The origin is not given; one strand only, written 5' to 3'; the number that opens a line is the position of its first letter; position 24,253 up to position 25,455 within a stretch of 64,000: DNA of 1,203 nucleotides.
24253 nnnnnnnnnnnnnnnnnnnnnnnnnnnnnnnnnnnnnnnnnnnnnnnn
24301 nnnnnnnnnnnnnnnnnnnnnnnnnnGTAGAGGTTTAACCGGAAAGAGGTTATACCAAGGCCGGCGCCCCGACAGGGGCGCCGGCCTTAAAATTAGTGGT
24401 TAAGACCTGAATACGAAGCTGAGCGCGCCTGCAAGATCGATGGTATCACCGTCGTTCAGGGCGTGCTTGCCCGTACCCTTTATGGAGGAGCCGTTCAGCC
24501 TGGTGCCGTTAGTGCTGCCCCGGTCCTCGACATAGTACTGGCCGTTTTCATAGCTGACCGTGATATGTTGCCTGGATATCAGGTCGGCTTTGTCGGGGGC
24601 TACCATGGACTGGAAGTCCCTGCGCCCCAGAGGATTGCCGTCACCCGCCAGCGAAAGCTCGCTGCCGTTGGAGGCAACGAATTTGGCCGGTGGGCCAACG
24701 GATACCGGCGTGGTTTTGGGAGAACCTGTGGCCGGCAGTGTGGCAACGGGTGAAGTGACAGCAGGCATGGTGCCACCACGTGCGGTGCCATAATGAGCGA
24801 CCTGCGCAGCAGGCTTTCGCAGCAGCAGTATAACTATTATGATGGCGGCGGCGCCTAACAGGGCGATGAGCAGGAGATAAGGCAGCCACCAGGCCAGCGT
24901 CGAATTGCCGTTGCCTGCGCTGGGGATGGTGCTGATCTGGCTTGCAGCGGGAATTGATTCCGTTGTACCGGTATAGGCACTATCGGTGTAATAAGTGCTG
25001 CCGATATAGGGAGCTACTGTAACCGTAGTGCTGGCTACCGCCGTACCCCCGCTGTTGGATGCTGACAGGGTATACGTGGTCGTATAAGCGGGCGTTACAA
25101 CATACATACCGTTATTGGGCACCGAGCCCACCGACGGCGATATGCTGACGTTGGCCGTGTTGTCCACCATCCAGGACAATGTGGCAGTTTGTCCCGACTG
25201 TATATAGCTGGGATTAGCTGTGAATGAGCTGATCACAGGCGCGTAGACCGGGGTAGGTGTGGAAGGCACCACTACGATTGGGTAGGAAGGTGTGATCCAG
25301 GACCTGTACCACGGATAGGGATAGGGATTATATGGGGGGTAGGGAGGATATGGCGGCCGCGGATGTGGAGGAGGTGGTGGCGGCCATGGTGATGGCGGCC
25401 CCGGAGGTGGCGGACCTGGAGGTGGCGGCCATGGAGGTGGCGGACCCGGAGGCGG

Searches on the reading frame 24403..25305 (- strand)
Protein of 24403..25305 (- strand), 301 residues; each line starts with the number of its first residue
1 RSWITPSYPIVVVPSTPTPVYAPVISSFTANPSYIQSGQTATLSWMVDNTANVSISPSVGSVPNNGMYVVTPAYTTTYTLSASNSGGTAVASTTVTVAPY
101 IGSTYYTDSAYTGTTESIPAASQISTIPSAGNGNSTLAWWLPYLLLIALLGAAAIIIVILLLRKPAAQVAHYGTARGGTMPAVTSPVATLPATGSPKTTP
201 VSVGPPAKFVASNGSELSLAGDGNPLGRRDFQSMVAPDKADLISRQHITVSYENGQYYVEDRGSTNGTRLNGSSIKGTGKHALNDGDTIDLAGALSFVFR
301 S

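Call 14: find_related_loci(query=window:24403-25305:-, collection=metagenome_contigs, flank=3000)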
Query window:24403-25305:- (301 aa) in metagenome_contigs; peptide patterns used: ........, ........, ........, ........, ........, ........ (x = any residue, [..] = any of these).
195 stretches matched a pattern; 14 encode a relative of the query (tblastn E <= 1e-3); 14 distinct loci.
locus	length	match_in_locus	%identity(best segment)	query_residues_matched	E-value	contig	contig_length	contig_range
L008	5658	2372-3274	96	1-301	0e+0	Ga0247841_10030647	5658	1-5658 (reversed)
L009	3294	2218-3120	96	1-301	0e+0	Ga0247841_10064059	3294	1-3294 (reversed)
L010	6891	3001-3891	85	1-301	6e-150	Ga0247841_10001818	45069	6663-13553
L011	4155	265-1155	84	1-301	3e-150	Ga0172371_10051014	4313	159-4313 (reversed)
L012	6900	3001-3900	84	2-301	4e-141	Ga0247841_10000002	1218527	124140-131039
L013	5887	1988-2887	83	2-301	5e-141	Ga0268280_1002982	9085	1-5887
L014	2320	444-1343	83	2-301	3e-148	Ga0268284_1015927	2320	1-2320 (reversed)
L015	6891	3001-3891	76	3-301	1e-133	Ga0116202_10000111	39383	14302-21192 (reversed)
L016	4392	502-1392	76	3-301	2e-134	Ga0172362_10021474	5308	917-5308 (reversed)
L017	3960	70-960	76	3-301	2e-133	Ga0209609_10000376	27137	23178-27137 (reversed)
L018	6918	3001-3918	79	2-301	6e-131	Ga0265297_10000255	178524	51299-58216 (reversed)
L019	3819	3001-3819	82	1-277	5e-131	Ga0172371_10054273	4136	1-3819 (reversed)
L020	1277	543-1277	83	1-249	4e-115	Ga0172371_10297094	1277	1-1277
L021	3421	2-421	89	163-301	2e-80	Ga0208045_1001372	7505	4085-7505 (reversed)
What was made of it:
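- At least four distinct alleles coexist in one metagenome, Ga0247841 (call 14).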

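Call 15: find_related_loci(query=window:24403-25305:-, collection=genome_contigs, flank=3000)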
Query window:24403-25305:- (301 aa) in genome_contigs; peptide patterns used: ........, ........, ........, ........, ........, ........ (x = any residue, [..] = any of these).
140 stretches matched a pattern; 6 encode a relative of the query (tblastn E <= 1e-3); 6 distinct loci.
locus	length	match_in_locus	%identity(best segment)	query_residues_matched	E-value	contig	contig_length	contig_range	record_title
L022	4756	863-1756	82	2-301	3e-140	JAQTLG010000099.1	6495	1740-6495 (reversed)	MAG: Dehalococcoidia bacterium isolate STA_11 NODE_27345_length_6495_cov_2.724246_Sandtown_A, whole genome shotgun seque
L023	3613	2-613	84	95-301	5e-95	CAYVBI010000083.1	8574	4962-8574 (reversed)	MAG TPA_asm: uncultured Dehalococcoidales bacterium isolate SRP178699_co1_305 genome assembly, contig: NODE_11661_length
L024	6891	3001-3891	76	3-301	6e-134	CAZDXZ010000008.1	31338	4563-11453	MAG TPA_asm: uncultured Dehalococcoidales bacterium isolate SRP098346_co1_76 genome assembly, contig: NODE_991_length_31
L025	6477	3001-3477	50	22-99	8e-16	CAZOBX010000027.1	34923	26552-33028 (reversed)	MAG TPA_asm: uncultured Kangiella sp. isolate binchicken_co161_149 genome assembly, contig: NODE_65_length_34923_cov_6.6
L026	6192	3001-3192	40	239-301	2e-8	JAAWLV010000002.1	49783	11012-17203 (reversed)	MAG: Hungatella sp. isolate ABMPRH_202_3 SL341411_scaffold_1592, whole genome shotgun sequence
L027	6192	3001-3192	39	212-275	2e-7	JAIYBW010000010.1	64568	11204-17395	MAG: Proteobacteria bacterium isolate E1_MAG_00058 pond_E1_MAG_00058_000000000009, whole genome shotgun sequence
